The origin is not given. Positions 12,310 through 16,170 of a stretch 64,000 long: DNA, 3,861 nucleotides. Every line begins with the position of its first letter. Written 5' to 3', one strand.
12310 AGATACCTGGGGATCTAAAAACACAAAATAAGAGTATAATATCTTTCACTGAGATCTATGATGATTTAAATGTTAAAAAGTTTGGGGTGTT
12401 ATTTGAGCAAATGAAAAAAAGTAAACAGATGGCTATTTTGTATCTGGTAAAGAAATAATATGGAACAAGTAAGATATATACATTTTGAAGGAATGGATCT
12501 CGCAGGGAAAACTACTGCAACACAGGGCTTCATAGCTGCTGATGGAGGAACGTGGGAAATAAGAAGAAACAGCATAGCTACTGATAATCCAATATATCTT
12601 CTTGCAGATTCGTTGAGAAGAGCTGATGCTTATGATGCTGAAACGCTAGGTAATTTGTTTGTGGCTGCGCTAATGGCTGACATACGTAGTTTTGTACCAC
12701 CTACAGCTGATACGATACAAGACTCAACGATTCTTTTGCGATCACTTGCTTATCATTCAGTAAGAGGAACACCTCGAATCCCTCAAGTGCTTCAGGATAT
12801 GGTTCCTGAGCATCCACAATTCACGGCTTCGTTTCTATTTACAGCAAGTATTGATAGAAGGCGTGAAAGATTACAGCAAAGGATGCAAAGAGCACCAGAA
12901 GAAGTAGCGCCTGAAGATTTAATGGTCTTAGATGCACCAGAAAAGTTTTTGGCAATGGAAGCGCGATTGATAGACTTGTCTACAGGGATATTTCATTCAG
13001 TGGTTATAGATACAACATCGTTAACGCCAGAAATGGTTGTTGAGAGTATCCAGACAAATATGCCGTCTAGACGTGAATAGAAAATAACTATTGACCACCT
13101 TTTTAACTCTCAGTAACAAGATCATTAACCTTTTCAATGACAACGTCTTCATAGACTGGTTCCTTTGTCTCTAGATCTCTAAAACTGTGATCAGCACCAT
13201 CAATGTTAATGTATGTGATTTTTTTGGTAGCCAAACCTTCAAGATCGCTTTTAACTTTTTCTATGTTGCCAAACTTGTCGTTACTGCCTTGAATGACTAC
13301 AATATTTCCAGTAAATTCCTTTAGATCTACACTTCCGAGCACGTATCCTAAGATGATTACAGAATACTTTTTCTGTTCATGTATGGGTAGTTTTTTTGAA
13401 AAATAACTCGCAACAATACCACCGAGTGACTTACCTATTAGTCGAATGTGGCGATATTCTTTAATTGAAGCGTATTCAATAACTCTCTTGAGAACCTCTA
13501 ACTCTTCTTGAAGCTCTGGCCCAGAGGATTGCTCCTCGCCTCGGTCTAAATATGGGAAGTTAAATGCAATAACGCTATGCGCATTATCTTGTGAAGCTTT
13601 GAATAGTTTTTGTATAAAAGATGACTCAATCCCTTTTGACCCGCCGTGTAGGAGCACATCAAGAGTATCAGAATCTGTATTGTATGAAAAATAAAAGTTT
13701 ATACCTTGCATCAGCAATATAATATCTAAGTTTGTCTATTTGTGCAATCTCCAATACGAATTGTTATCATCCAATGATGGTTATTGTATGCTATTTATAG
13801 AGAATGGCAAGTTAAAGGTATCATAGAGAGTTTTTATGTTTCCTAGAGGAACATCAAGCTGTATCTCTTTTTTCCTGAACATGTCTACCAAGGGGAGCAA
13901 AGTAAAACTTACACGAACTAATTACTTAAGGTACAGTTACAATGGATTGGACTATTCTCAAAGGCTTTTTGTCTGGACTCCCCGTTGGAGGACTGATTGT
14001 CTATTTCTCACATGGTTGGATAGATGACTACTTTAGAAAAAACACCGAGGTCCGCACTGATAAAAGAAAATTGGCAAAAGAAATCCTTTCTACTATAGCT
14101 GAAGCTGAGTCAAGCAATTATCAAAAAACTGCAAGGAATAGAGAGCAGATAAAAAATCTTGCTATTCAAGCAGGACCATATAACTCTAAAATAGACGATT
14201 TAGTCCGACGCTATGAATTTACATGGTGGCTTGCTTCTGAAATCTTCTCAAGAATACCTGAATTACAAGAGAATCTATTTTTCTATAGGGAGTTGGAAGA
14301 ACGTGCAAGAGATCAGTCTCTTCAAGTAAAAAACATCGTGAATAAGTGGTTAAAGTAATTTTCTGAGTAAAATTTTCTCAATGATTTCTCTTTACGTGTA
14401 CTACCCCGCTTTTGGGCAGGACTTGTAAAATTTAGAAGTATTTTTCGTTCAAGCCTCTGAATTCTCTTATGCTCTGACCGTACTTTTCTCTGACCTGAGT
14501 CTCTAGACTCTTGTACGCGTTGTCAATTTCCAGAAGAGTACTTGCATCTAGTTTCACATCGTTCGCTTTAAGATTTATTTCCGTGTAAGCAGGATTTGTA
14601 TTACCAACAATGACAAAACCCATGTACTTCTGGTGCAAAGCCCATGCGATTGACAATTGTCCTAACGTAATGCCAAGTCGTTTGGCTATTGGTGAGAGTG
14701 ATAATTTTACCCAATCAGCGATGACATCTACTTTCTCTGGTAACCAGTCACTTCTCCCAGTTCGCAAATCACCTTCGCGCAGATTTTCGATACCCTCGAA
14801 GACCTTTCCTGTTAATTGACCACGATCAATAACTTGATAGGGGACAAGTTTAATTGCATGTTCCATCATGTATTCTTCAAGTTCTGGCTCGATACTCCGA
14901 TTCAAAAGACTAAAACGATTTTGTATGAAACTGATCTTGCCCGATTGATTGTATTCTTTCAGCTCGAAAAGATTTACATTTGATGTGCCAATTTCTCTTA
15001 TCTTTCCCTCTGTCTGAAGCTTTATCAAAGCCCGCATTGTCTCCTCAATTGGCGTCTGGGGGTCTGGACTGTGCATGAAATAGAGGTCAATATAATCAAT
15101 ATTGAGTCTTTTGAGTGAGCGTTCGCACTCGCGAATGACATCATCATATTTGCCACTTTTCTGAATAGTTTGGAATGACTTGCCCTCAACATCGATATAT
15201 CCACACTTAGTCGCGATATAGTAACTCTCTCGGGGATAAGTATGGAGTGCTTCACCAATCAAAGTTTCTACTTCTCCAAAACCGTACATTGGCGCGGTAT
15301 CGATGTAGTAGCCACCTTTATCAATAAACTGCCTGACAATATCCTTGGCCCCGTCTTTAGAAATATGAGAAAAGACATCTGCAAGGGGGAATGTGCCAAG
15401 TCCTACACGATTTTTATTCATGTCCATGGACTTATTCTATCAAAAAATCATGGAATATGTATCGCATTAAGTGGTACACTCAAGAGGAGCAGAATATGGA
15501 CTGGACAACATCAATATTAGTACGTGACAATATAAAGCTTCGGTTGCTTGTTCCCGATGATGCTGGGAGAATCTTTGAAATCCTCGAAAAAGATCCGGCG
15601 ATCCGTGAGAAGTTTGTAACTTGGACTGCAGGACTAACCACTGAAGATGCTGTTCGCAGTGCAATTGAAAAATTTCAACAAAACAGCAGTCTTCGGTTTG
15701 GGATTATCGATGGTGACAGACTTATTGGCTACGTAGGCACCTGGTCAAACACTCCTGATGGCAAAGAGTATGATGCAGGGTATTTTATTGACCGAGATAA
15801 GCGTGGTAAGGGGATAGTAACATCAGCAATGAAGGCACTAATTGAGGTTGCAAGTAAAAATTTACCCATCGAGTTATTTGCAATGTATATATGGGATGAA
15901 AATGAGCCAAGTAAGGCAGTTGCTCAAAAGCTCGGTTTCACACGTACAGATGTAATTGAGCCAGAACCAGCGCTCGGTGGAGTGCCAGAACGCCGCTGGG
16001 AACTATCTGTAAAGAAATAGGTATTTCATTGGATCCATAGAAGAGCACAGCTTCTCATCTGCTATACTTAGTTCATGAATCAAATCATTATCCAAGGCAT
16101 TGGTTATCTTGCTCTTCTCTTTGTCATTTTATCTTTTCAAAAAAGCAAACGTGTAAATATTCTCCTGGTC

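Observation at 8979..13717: Cargo mini-cluster on the tRNA-Asn island: deoxyribosyltransferase-like, oxidoreductase, TPP-dependent decarboxylase-like, Tmk-like kinase, hydrolase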

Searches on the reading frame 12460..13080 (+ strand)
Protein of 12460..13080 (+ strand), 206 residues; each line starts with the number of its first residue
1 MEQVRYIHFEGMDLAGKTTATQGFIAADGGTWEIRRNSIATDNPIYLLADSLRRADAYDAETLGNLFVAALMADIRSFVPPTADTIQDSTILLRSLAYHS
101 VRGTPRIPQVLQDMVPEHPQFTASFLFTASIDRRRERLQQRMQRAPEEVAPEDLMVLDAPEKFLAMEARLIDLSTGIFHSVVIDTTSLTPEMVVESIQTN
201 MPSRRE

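Call 5: search_protein_families(library=pfam, proteins=[window:12460-13080:+], max_evalue=0.01)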
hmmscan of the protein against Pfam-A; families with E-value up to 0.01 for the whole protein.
window:12460-13080:+ (206 aa): 2 families
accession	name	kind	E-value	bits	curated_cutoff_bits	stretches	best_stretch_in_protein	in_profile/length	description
PF12491.13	ApoB100_C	-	0.0074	16.7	27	0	157-188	14-45/57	Apolipoprotein B100 C terminal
PF02223.23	Thymidylate_kin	-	0.0077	16.4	27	0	9-148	1-145/185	Thymidylate kinase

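Call 6: search_protein_families(library=ncbifam, proteins=[window:12460-13080:+], max_evalue=0.01)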
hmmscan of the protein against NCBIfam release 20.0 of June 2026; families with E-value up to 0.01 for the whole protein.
window:12460-13080:+ (206 aa): 1 family
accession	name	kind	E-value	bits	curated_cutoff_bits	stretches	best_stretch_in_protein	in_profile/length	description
TIGR00041.1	DTMP_kinase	equivalog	6.6e-05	22.7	83.25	1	1-145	1-153/196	dTMP kinase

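Call 7: search_protein_families(library=padloc, proteins=[window:12460-13080:+], max_evalue=0.01)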
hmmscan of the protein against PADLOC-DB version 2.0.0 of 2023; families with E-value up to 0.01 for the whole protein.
window:12460-13080:+ (206 aa): 0 families

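Call 8: search_protein_families(library=phrogs, proteins=[window:12460-13080:+], max_evalue=0.01)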
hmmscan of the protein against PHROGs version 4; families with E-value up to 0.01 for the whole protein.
window:12460-13080:+ (206 aa): 1 family
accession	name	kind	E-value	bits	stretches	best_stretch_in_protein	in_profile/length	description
phrog_761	-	other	1e-05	26.4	1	5-194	20-204/362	thymidylate kinase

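Call 16: search_solved_structures(query=window:12460-13080:+, max_evalue=1)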
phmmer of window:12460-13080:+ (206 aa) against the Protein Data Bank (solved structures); distinct sequences matched with E-value up to 1: 0.

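Call 58: search_solved_structures(query=A4, max_evalue=1, show_alignments=1)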
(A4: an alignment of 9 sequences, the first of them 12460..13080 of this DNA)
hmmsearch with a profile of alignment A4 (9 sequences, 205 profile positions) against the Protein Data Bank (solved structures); distinct sequences matched with E-value up to 1: 63 (the best 60 are shown).
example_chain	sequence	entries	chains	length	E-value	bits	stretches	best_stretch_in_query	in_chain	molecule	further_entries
2v54_A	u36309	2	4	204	1.5e-05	28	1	4-131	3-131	THYMIDYLATE KINASE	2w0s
2yof_A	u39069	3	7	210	0.0011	21.9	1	3-71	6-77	THYMIDYLATE KINASE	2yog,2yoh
2wwf_A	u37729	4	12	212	0.0011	21.9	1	3-71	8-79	THYMIDILATE KINASE, PUTATIVE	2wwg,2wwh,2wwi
1e9f_A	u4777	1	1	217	0.0015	21.4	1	3-79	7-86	THYMIDYLATE KINASE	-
1e9c_A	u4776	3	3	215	0.0038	20.1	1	3-79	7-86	THYMIDYLATE KINASE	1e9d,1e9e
5xb5_A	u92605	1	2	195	0.0043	20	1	7-148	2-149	Thymidylate kinase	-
2h92_A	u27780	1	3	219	0.0043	19.9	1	7-200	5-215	Cytidylate kinase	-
1e2d_A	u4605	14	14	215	0.0045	19.9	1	3-74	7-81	THYMIDYLATE KINASE | similar to THYMIDYLATE KINASE (DTMP KINASE) | Similar to deoxythymidylate kinase (thymidylate kinase)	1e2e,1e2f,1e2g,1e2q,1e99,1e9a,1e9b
1e98_A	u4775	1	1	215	0.0047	19.8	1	3-74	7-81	THYMIDYLATE KINASE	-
37fc_A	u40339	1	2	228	0.0051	19.7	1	119-200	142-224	Cytidylate kinase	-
2xx3_A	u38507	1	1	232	0.0055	19.6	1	3-74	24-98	THYMIDYLATE KINASE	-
5xbh_A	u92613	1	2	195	0.0065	19.4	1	7-148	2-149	Thymidylate kinase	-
1nmy_A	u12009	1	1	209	0.0087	19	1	5-75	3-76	similar to THYMIDYLATE KINASE (DTMP KINASE)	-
4mqb_A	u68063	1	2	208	0.0087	19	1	6-181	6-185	Thymidylate kinase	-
3r20_A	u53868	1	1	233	0.0087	18.9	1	119-201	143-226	Cytidylate kinase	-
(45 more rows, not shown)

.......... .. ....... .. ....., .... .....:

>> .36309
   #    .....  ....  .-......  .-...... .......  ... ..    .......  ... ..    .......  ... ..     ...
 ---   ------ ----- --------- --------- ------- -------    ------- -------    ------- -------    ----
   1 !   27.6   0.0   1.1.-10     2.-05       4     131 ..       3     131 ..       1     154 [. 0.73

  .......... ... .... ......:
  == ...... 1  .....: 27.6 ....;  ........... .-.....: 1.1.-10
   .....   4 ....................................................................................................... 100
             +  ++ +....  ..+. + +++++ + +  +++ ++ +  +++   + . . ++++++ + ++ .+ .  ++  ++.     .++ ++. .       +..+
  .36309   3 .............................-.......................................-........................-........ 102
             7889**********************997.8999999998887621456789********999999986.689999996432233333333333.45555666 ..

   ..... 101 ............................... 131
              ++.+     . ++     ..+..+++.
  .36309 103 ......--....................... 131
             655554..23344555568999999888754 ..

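Call 78: search_dna_similar(query=window:12460-13080:+, collection=phages, mode=protein, max_rows=10, max_evalue=0.001)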
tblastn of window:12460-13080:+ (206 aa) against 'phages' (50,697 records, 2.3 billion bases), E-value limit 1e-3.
No match.

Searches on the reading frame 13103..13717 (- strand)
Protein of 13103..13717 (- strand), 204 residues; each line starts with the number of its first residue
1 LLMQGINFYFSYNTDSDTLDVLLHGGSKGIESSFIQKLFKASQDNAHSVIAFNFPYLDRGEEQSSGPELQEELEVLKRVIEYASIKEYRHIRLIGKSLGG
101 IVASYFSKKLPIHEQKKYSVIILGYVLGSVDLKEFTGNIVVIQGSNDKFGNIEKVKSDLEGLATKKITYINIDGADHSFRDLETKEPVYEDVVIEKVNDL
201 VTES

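Call 5: search_protein_families(library=pfam, proteins=[window:13103-13717:-], max_evalue=0.01)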
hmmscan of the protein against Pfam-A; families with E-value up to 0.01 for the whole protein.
window:13103-13717:- (204 aa): 5 families
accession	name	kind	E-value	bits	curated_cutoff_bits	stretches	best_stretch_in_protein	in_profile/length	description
PF20408.4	Abhydrolase_11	-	1.3e-20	74.4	27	1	21-195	6-183/193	Alpha/beta hydrolase domain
PF12695.13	Abhydrolase_5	-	5.1e-07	30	27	1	87-178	55-141/164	Alpha/beta hydrolase family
PF00561.26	Abhydrolase_1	-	4.1e-05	23.8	25.8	1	21-110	4-90/245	alpha/beta hydrolase fold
PF07819.20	PGAP1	-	0.0029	17.8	24.3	1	47-107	41-109/233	PGAP1-like alpha/beta domain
PF05728.18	UPF0227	-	0.0092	16.3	21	0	70-110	43-80/187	Uncharacterised protein family (UPF0227)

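Call 6: search_protein_families(library=ncbifam, proteins=[window:13103-13717:-], max_evalue=0.01)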
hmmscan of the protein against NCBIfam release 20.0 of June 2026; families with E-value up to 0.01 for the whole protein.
window:13103-13717:- (204 aa): 0 families

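Call 7: search_protein_families(library=padloc, proteins=[window:13103-13717:-], max_evalue=0.01)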
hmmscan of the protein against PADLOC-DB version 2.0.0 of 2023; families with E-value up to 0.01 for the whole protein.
window:13103-13717:- (204 aa): 0 families

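Call 8: search_protein_families(library=phrogs, proteins=[window:13103-13717:-], max_evalue=0.01)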
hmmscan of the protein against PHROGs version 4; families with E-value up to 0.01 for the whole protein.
window:13103-13717:- (204 aa): 1 family
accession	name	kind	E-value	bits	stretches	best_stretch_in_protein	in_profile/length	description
phrog_789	-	other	8.1e-06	25.8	0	21-109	357-440/637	esterase/lipase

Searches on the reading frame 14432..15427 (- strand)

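Call 5: search_protein_families(library=pfam, proteins=[window:14432-15427:-], max_evalue=0.01)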
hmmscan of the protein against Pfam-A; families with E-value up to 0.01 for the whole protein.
window:14432-15427:- (331 aa): 1 family
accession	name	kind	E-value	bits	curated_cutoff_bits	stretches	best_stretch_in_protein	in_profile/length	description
PF00248.27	Aldo_ket_red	-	2.3e-59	201.3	24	1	8-305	2-290/291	Aldo/keto reductase family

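Call 6: search_protein_families(library=ncbifam, proteins=[window:14432-15427:-], max_evalue=0.01)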
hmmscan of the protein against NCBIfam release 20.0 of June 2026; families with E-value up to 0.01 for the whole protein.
window:14432-15427:- (331 aa): 7 families
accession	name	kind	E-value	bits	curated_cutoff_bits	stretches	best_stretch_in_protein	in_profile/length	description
NF049922.1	MethglyxlRedYdjG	equivalog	1.1e-47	162.6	550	1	3-302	11-318/326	NADH-dependent methylglyoxal reductase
NF007695.0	PRK10376.1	subfamily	1.8e-26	92.9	280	2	4-197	16-212/290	oxidoreductase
TIGR01293.1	Kv_beta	subfamily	1.1e-25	90.4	365.4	1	7-303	15-317/319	voltage-dependent potassium channel subunit beta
NF007912.0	PRK10625.1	equivalog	6.3e-22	78.4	415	2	128-306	158-339/346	NADP(H)-dependent aldo-keto reductase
NF008377.0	PRK11172.1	equivalog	1.3e-20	73.7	327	2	7-204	5-185/267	2,5-didehydrogluconate reductase DkgB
NF007388.0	PRK09912.1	subfamily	1.2e-19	70.4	448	1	18-304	35-331/346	L-glyceraldehyde 3-phosphate reductase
NF008598.0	PRK11565.1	equivalog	7.6e-15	54.7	425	1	23-192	26-181/275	2,5-didehydrogluconate reductase DkgA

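Call 7: search_protein_families(library=padloc, proteins=[window:14432-15427:-], max_evalue=0.01)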
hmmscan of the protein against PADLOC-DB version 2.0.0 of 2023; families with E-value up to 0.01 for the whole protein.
window:14432-15427:- (331 aa): 0 families

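Call 8: search_protein_families(library=phrogs, proteins=[window:14432-15427:-], max_evalue=0.01)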
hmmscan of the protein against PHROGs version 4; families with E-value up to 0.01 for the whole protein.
window:14432-15427:- (331 aa): 1 family
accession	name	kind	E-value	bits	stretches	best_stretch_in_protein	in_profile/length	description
phrog_8735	-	unknown function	1.1e-51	176.4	1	6-304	13-265/275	-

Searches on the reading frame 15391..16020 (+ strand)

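Call 98: search_protein_families(library=pfam, proteins=[window:15391-16020:+], max_evalue=0.001)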
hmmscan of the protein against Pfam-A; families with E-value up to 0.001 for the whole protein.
window:15391-16020:+ (209 aa): 3 families
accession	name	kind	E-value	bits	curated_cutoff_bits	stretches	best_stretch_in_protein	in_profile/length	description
PF13302.13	Acetyltransf_3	-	1.1e-21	78.4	25.4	1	48-184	2-138/138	Acetyltransferase (GNAT) domain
PF00583.31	Acetyltransf_1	-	7.7e-10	39.5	20.7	1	92-183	25-116/116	Acetyltransferase (GNAT) family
PF13420.13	Acetyltransf_4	-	1.3e-08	35.4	24.3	1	50-185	1-136/155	Acetyltransferase (GNAT) domain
